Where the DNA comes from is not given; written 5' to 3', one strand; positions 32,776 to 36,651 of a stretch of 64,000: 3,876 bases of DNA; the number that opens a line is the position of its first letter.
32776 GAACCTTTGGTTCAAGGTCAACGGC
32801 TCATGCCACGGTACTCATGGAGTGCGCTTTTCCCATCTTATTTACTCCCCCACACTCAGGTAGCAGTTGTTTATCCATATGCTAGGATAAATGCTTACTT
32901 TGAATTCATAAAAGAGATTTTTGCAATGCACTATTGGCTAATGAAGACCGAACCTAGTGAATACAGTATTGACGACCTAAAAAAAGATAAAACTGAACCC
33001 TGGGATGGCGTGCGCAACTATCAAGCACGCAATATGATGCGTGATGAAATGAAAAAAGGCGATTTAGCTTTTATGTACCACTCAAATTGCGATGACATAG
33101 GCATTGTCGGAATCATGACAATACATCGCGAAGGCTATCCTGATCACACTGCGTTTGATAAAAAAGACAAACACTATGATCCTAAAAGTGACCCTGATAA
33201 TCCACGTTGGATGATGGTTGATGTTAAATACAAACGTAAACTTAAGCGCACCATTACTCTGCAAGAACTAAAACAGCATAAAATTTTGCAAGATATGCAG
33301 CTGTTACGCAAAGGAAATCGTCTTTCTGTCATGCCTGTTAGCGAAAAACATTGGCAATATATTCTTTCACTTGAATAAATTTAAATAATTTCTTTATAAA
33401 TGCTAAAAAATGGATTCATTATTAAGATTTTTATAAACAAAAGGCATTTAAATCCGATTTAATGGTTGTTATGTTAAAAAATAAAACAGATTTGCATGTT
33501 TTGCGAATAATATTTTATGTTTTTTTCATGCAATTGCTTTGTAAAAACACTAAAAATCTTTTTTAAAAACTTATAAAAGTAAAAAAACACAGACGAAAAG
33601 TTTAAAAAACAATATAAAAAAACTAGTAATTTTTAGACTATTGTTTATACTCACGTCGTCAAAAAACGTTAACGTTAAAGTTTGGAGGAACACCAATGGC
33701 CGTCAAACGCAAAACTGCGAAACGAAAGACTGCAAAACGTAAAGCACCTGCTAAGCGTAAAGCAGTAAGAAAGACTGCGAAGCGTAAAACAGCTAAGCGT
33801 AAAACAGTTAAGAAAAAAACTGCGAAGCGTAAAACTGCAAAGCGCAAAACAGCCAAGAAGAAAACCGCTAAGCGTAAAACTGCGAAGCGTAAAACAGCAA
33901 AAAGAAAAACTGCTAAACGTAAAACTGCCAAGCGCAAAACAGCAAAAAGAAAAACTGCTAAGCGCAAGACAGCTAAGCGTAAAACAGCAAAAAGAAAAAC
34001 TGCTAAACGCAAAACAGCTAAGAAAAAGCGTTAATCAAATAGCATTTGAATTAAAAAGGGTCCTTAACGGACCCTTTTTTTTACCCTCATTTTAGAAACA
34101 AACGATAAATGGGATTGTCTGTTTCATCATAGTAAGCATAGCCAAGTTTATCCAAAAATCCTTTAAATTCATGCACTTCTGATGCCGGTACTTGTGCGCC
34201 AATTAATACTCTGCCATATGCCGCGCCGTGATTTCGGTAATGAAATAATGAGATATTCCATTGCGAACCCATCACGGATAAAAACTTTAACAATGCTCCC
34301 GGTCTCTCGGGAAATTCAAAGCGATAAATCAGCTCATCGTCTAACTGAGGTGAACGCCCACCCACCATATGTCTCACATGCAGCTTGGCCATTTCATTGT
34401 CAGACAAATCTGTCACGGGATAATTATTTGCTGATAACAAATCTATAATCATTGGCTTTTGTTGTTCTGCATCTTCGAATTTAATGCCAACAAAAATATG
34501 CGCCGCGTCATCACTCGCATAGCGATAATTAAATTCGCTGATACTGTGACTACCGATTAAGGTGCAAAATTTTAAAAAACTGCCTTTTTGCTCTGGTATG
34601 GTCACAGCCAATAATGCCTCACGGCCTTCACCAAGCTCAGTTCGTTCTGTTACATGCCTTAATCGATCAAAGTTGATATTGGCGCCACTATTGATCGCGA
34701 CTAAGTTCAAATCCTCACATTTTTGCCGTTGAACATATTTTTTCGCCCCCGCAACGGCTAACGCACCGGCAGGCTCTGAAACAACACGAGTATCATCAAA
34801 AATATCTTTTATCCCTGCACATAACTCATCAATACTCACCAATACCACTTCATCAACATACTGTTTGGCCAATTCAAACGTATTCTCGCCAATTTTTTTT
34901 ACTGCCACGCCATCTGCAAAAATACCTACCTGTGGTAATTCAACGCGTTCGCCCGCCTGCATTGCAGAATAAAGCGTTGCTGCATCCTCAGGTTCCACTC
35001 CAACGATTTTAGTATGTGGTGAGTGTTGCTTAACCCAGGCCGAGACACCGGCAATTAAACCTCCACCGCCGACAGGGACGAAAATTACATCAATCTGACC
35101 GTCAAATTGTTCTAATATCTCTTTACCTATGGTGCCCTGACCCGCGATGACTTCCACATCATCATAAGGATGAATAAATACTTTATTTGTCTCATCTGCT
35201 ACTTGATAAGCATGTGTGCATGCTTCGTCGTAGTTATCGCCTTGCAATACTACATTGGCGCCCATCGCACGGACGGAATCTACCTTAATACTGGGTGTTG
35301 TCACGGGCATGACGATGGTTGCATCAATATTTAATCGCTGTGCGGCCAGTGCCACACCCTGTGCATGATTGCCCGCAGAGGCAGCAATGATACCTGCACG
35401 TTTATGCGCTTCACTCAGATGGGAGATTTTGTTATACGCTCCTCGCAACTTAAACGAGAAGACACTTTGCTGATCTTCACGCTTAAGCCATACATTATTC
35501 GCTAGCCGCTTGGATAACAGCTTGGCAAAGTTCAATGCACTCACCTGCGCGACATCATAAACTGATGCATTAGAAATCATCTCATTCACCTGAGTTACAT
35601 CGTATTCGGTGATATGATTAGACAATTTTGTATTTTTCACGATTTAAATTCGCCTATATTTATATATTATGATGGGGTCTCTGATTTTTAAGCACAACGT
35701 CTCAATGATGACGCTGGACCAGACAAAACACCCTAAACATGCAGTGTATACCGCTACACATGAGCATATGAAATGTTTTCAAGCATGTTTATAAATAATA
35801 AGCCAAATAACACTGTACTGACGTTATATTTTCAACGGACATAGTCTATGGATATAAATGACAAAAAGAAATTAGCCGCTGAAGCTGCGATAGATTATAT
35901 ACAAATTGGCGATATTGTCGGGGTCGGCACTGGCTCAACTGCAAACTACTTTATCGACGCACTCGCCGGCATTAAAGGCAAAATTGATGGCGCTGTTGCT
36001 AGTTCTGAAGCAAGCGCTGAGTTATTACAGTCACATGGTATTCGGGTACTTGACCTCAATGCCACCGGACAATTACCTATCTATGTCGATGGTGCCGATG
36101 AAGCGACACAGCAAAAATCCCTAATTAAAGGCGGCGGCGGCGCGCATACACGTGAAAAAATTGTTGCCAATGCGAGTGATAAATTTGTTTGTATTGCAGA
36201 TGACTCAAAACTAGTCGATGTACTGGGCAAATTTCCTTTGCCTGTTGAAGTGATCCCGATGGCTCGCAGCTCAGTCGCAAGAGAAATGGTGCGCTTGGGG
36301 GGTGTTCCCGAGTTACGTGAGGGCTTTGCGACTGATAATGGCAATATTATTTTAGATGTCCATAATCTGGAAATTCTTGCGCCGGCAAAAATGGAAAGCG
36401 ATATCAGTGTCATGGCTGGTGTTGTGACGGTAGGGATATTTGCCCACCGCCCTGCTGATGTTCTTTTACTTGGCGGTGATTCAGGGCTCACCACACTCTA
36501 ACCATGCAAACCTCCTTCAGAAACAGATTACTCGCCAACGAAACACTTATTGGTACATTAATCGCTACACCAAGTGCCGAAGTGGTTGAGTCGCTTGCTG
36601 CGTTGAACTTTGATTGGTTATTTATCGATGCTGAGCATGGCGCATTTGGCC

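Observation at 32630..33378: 6S RNA is followed by an EVE (PUA-like) domain gene instead of the canonical 5-formyl-THF cycloligase (ygfA)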

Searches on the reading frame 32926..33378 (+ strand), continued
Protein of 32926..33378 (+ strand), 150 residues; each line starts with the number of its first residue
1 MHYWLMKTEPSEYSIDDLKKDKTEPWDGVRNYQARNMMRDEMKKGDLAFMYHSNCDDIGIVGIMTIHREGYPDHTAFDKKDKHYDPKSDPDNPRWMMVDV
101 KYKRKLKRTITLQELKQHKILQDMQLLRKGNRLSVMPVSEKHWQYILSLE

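Call 26: search_solved_structures(query=window:32926-33375:+, max_evalue=0.001, show_alignments=1)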
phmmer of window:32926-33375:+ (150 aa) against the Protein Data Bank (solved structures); distinct sequences matched with E-value up to 0.001: 7.
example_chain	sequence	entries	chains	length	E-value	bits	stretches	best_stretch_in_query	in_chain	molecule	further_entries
2ar1_A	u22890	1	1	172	2e-41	144.7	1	1-149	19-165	hypothetical protein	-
3eop_A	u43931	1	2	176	4.3e-41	143.6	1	1-150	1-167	Thymocyte nuclear protein 1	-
5j3e_A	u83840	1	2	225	1.8e-40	141.6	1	3-150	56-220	Thymocyte nuclear protein 1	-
2eve_A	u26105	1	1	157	7e-38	133.2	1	1-149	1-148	hypothetical protein PSPTO5229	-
2g2x_A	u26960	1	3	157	7.1e-38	133.2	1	1-149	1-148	hypothetical protein PP5205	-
2gbs_A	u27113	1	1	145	1.2e-20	77.2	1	2-147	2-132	Hypothetical protein Rpa0253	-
1zce_A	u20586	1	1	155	1e-18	71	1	2-144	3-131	hypothetical protein Atu2648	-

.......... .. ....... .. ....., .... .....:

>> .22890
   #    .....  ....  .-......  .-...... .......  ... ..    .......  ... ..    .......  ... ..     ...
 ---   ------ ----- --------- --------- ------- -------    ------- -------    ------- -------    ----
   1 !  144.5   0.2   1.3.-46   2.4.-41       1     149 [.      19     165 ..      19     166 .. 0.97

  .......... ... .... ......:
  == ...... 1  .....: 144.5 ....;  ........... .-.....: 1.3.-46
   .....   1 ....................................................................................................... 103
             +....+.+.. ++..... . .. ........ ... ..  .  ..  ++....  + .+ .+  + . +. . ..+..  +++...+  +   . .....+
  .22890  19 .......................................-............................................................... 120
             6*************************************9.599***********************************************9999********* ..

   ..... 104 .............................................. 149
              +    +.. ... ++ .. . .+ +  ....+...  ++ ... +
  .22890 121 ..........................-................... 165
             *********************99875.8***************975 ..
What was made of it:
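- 32926..33378 (+): EVE-domain protein gene (150 aa, standalone). Full-length PDB homologues (call 26).
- On EVE domain (Pfam PF01878, PUA-like superfamily): 2ar1, 3eop, 5j3e, 2eve and 2g2x at E 1e-38 to 1e-41, full length (call 26).
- Closest known: Solved standalone EVE proteins: PSPTO5229. Same: Full-length sequence homology, E 7e-38 to 2e-41, over residues 1-150 (call 26).
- Checked: It matches solved EVE structures full-length: 2ar1 at 2e-41, THYN1 3eop at 4e-41, PSPTO5229 2eve at 7e-38 (call 26).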

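Call 36: find_related_loci(query=window:32926-33375:+, collection=metagenome_contigs, flank=1500)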
Query window:32926-33375:+ (150 aa) in metagenome_contigs; peptide patterns used: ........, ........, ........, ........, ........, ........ (x = any residue, [..] = any of these).
499 stretches matched a pattern; 460 encode a relative of the query (tblastn E <= 1e-3); the best 80 are kept; 80 distinct loci.
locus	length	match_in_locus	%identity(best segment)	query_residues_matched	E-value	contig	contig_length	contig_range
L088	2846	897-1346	94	1-150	2e-97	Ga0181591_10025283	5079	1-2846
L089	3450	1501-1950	92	1-150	9e-95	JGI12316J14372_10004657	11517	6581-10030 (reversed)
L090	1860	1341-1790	90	1-150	2e-97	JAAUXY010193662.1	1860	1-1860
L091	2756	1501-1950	88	1-150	1e-91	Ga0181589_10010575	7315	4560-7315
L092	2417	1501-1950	88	1-150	4e-92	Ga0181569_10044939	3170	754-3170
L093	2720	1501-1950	88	1-150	2e-91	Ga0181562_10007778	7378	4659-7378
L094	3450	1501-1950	90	1-150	9e-91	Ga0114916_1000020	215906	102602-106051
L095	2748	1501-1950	88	1-150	1e-91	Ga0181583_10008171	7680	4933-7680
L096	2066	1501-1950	88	1-150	1e-92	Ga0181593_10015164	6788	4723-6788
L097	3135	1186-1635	88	1-150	3e-91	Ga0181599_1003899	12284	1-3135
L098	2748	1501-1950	88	1-150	2e-91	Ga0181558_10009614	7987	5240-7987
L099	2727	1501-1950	88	1-150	1e-91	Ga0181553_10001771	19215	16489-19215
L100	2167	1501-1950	88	1-150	3e-92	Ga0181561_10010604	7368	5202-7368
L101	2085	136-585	86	1-150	1e-90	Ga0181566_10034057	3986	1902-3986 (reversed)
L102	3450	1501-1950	85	1-150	2e-87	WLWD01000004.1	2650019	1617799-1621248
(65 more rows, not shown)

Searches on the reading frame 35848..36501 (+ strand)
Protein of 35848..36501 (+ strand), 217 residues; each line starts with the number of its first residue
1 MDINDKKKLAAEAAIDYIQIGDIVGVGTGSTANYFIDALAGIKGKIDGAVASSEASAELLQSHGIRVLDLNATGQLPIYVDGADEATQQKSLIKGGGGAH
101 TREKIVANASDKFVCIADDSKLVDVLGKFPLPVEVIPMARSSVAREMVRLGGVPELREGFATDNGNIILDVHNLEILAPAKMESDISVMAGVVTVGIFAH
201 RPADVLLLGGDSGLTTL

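Call 52: search_protein_families(library=pfam, proteins=[window:35848-36501:+], max_evalue=0.00001)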
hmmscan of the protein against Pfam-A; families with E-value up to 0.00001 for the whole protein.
window:35848-36501:+ (217 aa): 1 family
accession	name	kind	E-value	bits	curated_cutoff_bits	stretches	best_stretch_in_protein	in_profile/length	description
PF06026.20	Rib_5-P_isom_A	-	6.4e-57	192.4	26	1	49-212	2-172/173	Ribose 5-phosphate isomerase A (phosphoriboisomerase A)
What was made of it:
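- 35848..36501 (+): rpiA (ribose-5-phosphate isomerase A), a usual neighbour of this cluster. Pfam PF06026, 192.4 bits (call 52).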
